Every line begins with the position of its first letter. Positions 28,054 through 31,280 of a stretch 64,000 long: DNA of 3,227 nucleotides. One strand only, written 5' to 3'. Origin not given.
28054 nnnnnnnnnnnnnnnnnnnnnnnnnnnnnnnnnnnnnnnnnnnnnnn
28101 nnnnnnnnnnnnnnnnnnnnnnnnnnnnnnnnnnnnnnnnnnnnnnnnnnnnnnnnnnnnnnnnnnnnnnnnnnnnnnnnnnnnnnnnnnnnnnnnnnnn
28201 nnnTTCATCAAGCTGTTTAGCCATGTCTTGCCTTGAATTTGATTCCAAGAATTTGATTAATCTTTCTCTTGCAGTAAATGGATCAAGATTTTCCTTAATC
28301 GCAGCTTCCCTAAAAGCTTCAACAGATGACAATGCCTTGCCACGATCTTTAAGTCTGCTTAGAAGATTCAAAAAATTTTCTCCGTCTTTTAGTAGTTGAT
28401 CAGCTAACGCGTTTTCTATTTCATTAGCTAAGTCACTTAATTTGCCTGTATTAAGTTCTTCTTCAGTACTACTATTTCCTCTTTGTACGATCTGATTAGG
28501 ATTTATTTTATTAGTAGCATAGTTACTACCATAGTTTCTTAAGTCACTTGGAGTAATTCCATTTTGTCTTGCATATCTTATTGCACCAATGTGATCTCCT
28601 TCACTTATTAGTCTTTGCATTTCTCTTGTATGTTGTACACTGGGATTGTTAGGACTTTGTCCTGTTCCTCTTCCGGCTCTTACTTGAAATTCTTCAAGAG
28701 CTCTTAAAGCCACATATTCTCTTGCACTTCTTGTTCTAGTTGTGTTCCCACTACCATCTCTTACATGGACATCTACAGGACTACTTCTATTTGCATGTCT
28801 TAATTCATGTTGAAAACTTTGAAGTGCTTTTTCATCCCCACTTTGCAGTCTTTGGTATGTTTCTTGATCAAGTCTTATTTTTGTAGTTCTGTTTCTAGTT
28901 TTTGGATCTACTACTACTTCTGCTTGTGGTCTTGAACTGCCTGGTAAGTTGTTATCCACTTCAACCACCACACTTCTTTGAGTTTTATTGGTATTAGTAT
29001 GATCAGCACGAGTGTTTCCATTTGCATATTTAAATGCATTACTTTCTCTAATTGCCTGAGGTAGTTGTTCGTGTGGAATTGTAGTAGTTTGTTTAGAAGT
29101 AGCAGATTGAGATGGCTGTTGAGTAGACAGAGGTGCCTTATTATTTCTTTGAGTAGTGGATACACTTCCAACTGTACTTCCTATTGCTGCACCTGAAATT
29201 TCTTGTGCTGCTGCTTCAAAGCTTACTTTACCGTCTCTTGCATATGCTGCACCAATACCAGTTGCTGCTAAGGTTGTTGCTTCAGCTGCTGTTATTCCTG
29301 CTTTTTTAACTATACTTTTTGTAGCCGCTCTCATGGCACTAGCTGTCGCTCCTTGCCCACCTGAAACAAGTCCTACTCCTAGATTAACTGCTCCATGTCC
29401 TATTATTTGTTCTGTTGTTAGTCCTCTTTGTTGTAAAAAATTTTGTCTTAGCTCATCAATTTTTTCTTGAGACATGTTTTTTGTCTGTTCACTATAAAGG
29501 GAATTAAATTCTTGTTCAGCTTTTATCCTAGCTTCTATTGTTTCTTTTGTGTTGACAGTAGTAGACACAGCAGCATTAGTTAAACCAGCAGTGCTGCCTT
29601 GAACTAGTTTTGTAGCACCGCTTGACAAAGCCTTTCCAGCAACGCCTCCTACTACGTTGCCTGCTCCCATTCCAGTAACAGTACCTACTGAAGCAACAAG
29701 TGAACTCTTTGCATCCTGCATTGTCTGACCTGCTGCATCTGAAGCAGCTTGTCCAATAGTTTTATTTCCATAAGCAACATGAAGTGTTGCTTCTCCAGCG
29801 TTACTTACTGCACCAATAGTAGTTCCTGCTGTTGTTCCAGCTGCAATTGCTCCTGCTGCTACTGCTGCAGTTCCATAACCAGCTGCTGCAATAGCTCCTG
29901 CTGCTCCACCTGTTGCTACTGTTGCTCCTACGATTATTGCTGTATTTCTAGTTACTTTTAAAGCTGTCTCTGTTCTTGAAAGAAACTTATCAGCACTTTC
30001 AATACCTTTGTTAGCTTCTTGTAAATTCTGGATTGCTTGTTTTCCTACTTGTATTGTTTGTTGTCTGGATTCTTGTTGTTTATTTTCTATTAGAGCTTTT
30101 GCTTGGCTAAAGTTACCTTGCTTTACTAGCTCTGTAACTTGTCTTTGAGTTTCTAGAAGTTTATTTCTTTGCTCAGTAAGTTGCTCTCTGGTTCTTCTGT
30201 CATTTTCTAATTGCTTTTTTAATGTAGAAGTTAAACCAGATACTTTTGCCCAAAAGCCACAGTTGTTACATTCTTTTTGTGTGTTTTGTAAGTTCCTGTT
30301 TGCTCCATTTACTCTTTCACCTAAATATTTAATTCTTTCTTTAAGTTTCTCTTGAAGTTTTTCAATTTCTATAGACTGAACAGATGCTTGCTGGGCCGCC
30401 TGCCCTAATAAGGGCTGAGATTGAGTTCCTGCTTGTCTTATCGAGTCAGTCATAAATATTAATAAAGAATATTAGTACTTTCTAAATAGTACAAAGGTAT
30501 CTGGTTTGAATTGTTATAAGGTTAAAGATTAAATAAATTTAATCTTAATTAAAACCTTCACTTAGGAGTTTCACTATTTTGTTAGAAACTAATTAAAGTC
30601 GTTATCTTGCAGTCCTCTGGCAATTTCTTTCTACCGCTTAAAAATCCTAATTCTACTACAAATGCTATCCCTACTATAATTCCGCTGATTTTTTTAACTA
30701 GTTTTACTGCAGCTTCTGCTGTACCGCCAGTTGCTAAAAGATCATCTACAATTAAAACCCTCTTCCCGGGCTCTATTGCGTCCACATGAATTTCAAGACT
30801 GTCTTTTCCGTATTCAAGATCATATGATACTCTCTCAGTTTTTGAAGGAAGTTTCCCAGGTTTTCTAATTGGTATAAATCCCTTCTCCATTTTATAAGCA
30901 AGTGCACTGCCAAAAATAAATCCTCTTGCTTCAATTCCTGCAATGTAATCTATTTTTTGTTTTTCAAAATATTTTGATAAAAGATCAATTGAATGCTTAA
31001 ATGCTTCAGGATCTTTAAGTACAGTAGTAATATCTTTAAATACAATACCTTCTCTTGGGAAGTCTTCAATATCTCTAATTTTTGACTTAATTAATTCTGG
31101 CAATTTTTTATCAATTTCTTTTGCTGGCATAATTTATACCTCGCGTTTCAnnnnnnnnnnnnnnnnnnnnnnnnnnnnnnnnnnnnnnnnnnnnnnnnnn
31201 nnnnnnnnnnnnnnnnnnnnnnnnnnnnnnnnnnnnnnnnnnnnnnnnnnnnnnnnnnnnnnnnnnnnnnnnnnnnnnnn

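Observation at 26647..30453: Giant modular protein with glycine-zipper-like region and C-terminal PRTase-like domain: candidate novel toxin/effector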

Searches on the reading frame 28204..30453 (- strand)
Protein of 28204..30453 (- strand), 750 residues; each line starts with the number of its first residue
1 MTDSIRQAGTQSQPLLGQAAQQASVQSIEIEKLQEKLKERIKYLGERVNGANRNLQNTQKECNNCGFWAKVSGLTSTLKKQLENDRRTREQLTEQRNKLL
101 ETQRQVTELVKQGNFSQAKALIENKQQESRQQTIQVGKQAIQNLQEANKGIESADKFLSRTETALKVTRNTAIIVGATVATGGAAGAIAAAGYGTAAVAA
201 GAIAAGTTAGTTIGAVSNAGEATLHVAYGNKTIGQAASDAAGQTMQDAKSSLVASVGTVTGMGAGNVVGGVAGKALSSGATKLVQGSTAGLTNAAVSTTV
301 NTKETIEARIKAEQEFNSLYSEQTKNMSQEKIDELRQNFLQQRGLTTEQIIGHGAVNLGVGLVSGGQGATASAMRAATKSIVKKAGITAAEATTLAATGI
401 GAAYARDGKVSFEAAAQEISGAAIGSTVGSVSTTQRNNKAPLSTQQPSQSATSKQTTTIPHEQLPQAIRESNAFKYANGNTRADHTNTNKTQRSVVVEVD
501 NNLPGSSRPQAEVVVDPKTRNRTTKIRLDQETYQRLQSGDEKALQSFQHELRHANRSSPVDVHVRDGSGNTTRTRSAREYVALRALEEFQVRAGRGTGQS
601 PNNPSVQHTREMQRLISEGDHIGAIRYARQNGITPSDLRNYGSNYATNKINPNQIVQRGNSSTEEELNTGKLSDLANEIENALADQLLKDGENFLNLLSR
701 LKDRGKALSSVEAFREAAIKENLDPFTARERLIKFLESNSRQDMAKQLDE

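Call 84: predict_structure(alignment_id=A6)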
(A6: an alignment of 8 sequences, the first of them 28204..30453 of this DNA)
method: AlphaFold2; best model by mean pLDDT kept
length: 750 residues; sequences in the alignment: 8
mean_pLDDT: 57.2   pTM: 0.30
mean pLDDT of the five models: 57.2, 55.7, 55.1, 50.0, 49.2
residues with pLDDT >= 90: 6; 70-90: 289; 50-70: 151; < 50: 304
segments of 3 or more residues with pLDDT < 50: 1-18, 157-303, 350-454, 483-489, 653-668
pLDDT, mean of each block of 10 residues (from residue 1): 39 44 67 79 79 76 57 66 80 83 85 78 76 69 62 50 37 32 28 29 34 38 39 39 38 29 25 27 28 36 49 67 68 70 57 40 30 26 26 31 29 32 26 24 25 57 75 67 46 74 67 65 78 81 77 65 65 80 83 62 73 86 90 79 72 41 44 75 70 76 65 81 84 84 79
secondary structure, 60 per line:
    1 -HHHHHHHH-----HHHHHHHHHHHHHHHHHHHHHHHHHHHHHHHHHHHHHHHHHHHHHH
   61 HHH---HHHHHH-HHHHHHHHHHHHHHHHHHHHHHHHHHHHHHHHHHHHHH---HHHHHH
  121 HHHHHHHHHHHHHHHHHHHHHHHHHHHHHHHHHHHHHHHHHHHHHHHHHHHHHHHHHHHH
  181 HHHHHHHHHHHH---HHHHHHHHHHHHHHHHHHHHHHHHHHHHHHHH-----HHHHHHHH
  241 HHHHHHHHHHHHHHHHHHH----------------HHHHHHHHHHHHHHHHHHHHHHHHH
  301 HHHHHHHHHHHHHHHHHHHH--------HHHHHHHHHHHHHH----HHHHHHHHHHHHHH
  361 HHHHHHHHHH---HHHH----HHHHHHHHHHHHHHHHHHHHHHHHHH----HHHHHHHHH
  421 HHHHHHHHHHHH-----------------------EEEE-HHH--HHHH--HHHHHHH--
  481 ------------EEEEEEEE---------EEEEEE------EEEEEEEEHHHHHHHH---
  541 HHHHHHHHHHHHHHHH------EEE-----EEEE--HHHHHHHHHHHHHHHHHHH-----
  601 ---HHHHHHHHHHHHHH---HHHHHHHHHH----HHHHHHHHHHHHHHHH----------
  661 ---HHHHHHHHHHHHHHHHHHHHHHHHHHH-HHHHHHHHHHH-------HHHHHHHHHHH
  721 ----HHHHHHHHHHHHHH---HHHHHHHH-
elements in order (helices of 4 or more, strands of 3 or more residues): H2-9 H15-63 H67-72 H74-111 H115-192 H196-227 H233-259 H276-320 H329-342 H347-370 H374-377 H382-407 H412-432 E456-459 H466-469 H472-478 E493-500 E510-515 E522-529 H530-537 H541-556 E563-565 E571-574 H577-595 H604-617 H621-630 H635-650 H664-690 H692-702 H710-720 H725-738 H742-749

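Call 94: fold_search(model_id=the predicted structure, library=pdb)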
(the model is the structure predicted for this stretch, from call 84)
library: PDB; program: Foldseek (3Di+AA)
matches with E <= 10: 127; with E <= 0.001: 0
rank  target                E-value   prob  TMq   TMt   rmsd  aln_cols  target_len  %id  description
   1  7ung_D0               1.1e+00  0.33  0.09  0.21  16.8       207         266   13  48-nm repeat of the human respiratory doublet microtubule (released 2022-10-05)
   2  3c18_B                1.3e+00  0.12  0.07  0.16  22.0       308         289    6  Crystal structure of nucleotidyltransferase-like protein (ZP_00538802.1) from Exiguobacterium sibiricum 255-15 at 1.90 (released 2008-02-12)
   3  8iyj_B1               1.4e+00  0.80  0.17  0.30   8.9       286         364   10  Cryo-EM structure of the 48-nm repeat doublet microtubule from mouse sperm (released 2023-07-05)
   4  8otz_DX               1.5e+00  0.75  0.18  0.46  10.8       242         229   10  48-nm repeat of the native axonemal doublet microtubule from bovine sperm (released 2023-11-22)
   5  7rro_D0               1.7e+00  0.44  0.11  0.24  18.2       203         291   13  Structure of the 48-nm repeat doublet microtubule from bovine tracheal cilia (released 2021-10-27)
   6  9cpb_6A               1.8e+00  0.47  0.12  0.28  15.9       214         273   10  Atomic model of bovine Fallopian tube cilia doublet microtubule (48-nm periodicity) (released 2024-10-30)
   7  8otz_DS               1.9e+00  0.77  0.20  0.46  11.9       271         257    8  48-nm repeat of the native axonemal doublet microtubule from bovine sperm (released 2023-11-22)
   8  8i7r_Cd               1.9e+00  0.44  0.12  0.29  17.7       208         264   14  In situ structure of axonemal doublet microtubules in mouse sperm with 48-nm repeat (released 2023-10-11)
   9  7rro_D9               1.9e+00  0.41  0.11  0.25  18.0       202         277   13  Structure of the 48-nm repeat doublet microtubule from bovine tracheal cilia (released 2021-10-27)
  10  7ung_A3               2.0e+00  0.57  0.18  0.32   8.7       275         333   12  48-nm repeat of the human respiratory doublet microtubule (released 2022-10-05)
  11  8iyj_S5               2.1e+00  0.69  0.13  0.30  14.6       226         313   13  Cryo-EM structure of the 48-nm repeat doublet microtubule from mouse sperm (released 2023-07-05)
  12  9fqr_Fd               2.2e+00  0.63  0.18  0.36  11.9       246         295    9  96-nm repeat of axonemal doublet microtubules from bovine sperm (released 2025-03-26)
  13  9cpb_5O               2.2e+00  0.51  0.14  0.30  10.4       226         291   11  Atomic model of bovine Fallopian tube cilia doublet microtubule (48-nm periodicity) (released 2024-10-30)
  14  8i7o_Cc               2.2e+00  0.25  0.09  0.22  16.6       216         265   12  In situ structure of axonemal doublet microtubules in mouse sperm with 16-nm repeat (released 2023-10-11)
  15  8otz_DR               2.4e+00  0.69  0.20  0.45  11.8       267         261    7  48-nm repeat of the native axonemal doublet microtubule from bovine sperm (released 2023-11-22)
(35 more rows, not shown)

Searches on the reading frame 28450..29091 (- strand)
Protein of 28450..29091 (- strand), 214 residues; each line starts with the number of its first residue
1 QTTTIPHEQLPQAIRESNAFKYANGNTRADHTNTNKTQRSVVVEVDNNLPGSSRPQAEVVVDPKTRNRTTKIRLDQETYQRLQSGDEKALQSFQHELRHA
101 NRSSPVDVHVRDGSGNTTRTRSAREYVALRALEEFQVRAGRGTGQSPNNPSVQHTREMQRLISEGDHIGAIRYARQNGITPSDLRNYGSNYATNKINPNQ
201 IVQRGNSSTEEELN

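Call 91: search_solved_structures(query=A7, max_evalue=10, show_alignments=2)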
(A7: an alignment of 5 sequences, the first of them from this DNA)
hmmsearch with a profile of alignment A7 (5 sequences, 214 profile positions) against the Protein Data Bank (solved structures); distinct sequences matched with E-value up to 10: 0.

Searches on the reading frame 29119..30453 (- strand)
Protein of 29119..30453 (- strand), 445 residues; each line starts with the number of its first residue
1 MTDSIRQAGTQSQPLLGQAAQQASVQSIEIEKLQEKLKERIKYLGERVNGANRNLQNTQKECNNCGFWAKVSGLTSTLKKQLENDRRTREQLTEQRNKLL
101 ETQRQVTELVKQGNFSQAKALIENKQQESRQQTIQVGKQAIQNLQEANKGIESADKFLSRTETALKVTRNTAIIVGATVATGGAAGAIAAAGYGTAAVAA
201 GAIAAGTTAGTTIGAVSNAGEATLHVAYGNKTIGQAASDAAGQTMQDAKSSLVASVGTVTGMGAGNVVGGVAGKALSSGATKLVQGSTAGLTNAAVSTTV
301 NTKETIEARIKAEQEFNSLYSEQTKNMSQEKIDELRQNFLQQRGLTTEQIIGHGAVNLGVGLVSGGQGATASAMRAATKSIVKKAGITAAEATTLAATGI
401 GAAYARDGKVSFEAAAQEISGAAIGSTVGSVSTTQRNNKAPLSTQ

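Call 97: find_related_loci(query=A9, collection=metagenome_contigs, flank=6000)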
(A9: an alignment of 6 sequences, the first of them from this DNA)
Query A9 (445 aa) in metagenome_contigs; peptide patterns used: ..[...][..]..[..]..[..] (x = any residue, [..] = any of these).
505 stretches matched a pattern; 2 encode a relative of the query (tblastn E <= 1e-3); 2 distinct loci.
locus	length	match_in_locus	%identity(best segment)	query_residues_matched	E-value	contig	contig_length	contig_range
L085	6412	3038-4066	28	128-430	1e-23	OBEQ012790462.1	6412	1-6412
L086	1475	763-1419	37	29-252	6e-24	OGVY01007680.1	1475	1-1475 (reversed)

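Call 98: find_related_loci(query=A9, collection=viral_contigs, flank=6000)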
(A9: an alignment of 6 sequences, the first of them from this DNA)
Query A9 (445 aa) in viral_contigs; peptide patterns used: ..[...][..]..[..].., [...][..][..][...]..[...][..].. (x = any residue, [..] = any of these).
112 stretches matched a pattern, but none encodes a relative of the query by tblastn (E <= 1e-3).

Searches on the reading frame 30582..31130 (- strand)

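Call 4: search_protein_families(library=pfam, proteins=[window:30582-31130:-], max_evalue=1)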
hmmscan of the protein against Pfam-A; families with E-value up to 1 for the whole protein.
window:30582-31130:- (182 aa): 2 families
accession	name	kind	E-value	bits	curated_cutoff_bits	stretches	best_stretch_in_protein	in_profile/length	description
PF00156.33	Pribosyltran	-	2.2e-17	63.2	26.3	1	36-160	4-125/158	Phosphoribosyl transferase domain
PF14681.12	UPRTase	-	0.0026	17.7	27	1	121-158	119-156/206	Uracil phosphoribosyltransferase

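Call 5: search_protein_families(library=ncbifam, proteins=[window:30582-31130:-], max_evalue=1)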
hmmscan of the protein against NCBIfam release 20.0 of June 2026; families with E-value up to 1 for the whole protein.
window:30582-31130:- (182 aa): 35 families (the best 25 are shown)
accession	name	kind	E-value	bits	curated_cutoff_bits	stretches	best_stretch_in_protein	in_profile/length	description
NF002636.0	PRK02304.1-5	equivalog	2.6e-71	238.7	125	1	12-180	7-174/176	adenine phosphoribosyltransferase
TIGR01090.1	apt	equivalog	2.9e-71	239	185.85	1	14-181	1-168/169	adenine phosphoribosyltransferase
NF002634.0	PRK02304.1-3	equivalog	1.2e-68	230.4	170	1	12-182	8-179/182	adenine phosphoribosyltransferase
NF002633.0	PRK02304.1-2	equivalog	3e-67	225.7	224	1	14-182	3-170/172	adenine phosphoribosyltransferase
NF002632.0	PRK02304.1-1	equivalog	1.1e-63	214.3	243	1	10-180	7-178/183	adenine phosphoribosyltransferase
NF009211.0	PRK12560.1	equivalog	1.8e-40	138.7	188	1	14-179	6-173/187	adenine phosphoribosyltransferase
NF040646.1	HPT_Archaea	equivalog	2e-15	56.8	200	1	40-179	35-171/184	hypoxanthine/guanine phosphoribosyltransferase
NF002635.0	PRK02304.1-4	subfamily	2.5e-14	53.3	146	1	40-180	35-172/188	adenine phosphoribosyltransferase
NF006671.0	PRK09219.1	equivalog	3.5e-14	52.7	177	1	41-173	32-168/192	xanthine phosphoribosyltransferase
TIGR01743.1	purR_Bsub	equivalog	7.7e-12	44.7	258.7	1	34-160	103-232/268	pur operon repressor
TIGR01744.1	XPRTase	equivalog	3.4e-11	43.1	164.45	1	46-173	37-168/191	xanthine phosphoribosyltransferase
NF006328.0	PRK08558.1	equivalog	4.9e-11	42.7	184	1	15-163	69-217/238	adenine phosphoribosyltransferase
TIGR01367.1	pyrE_Therm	equivalog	2e-10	40.6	150.25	1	30-176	27-156/187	orotate phosphoribosyltransferase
NF005592.0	PRK07322.1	subfamily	2.8e-09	36.6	143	1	37-162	31-160/180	adenine phosphoribosyltransferase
TIGR00336.1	pyrE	equivalog_domain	2.4e-08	33.9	106.8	1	30-180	24-168/173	orotate phosphoribosyltransferase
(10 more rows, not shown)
